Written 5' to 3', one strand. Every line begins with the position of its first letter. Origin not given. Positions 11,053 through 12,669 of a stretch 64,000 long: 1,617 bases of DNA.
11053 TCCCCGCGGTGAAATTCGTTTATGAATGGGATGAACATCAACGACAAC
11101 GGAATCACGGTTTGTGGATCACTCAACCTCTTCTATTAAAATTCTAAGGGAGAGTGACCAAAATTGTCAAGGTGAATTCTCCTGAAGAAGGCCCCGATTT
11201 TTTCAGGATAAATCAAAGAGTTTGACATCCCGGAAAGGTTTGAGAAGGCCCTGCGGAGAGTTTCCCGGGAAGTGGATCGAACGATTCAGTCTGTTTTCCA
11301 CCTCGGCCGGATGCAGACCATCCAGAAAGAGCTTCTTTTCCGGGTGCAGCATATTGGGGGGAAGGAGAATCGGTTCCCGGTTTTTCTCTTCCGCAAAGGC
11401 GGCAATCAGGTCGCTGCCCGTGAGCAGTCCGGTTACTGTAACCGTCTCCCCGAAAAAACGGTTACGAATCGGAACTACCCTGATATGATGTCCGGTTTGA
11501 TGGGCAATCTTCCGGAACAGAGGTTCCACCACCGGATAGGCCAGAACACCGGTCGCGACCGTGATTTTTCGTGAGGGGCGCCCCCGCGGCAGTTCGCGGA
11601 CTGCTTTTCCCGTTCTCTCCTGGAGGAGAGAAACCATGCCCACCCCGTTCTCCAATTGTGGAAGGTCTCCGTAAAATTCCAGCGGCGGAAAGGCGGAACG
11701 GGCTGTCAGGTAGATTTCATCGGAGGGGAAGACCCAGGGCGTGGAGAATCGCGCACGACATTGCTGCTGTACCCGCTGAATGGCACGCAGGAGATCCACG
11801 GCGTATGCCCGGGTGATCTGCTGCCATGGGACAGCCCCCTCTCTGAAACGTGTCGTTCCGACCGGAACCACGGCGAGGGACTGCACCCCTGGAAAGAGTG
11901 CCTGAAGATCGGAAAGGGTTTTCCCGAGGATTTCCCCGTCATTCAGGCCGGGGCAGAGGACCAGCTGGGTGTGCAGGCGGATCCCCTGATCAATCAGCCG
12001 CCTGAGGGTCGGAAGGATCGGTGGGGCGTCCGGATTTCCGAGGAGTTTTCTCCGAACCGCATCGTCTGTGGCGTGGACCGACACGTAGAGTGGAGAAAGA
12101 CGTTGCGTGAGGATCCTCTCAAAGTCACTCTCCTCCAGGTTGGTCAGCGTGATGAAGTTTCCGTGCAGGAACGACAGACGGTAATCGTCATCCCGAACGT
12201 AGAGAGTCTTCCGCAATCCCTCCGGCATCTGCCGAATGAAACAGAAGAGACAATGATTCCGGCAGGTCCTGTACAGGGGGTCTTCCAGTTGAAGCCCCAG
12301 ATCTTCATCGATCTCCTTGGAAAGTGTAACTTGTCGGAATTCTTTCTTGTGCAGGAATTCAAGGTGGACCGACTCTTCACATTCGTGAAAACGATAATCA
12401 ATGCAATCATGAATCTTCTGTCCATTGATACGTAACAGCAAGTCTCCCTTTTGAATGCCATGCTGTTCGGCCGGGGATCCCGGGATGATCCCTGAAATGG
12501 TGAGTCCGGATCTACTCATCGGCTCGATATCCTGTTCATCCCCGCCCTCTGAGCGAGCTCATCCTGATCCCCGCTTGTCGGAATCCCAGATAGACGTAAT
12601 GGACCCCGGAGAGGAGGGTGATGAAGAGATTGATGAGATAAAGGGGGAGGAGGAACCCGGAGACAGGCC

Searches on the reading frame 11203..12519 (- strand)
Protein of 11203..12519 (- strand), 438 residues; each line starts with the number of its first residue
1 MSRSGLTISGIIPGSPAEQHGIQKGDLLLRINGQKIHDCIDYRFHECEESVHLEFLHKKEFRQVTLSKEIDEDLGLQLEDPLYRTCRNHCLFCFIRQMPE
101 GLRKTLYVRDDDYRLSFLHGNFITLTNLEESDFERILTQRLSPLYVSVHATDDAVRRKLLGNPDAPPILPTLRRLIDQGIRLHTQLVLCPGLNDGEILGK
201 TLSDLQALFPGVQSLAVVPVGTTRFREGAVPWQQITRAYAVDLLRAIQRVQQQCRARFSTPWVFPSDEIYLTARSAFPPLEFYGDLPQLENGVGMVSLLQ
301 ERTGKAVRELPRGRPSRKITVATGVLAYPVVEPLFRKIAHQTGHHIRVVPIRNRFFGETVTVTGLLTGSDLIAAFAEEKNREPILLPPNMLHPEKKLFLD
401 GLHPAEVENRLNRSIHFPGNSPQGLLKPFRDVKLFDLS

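Call 38: find_encoding_contigs(protein=window:11203-12519:-, flank=10000, max_places=1)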
Protein window:11203-12519:- (438 aa): 5 contigs read that carry it; 1 place shown.
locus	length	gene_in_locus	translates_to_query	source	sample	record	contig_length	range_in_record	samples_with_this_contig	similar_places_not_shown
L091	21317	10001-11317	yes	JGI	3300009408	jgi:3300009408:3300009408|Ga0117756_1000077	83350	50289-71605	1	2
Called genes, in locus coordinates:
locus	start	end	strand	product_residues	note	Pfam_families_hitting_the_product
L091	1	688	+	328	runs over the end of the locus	PF00493:MCM (weak), PF20030:bpMoxR, PF07726:AAA_3, PF07728:AAA_5, PF17863:AAA_lid_2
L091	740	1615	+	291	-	PF01882:DUF58, PF13519:VWA_2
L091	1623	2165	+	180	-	-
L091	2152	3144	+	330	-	PF07584:BatA (weak), PF00092:VWA, PF13519:VWA_2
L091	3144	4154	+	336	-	PF00092:VWA, PF06707:DUF1194 (faint), PF13519:VWA_2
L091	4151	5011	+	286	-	PF13374:TPR_10 (faint), PF13174:TPR_6 (faint), PF13176:TPR_7 (faint), PF13432:TPR_16 (weak), PF13424:TPR_12 (weak), PF13432:TPR_16, PF00515:TPR_1 (weak), PF07719:TPR_2 (weak), +2 more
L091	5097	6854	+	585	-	PF13584:BatD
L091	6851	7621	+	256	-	PF00515:TPR_1 (faint), PF07719:TPR_2 (weak), PF13181:TPR_8 (faint), PF13424:TPR_12 (weak), PF13428:TPR_14 (faint), PF13432:TPR_16, PF13414:TPR_11 (weak), PF14559:TPR_19 (weak), +1 more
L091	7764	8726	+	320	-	PF01925:TauE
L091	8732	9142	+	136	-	-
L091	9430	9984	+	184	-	PF01066:CDP-OH_P_transf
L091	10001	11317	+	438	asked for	PF00595:PDZ (weak), PF13180:PDZ_2 (faint), PF17820:PDZ_6, PF19238:Radical_SAM_2, PF04055:Radical_SAM (faint), PF04459:DUF512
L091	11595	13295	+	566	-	PF05157:MshEN, PF00437:T2SSE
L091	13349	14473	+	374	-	PF00437:T2SSE, PF13604:AAA_30 (faint), PF13401:AAA_22 (faint)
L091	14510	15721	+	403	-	PF28597:T2SSF_N, PF00482:T2SSF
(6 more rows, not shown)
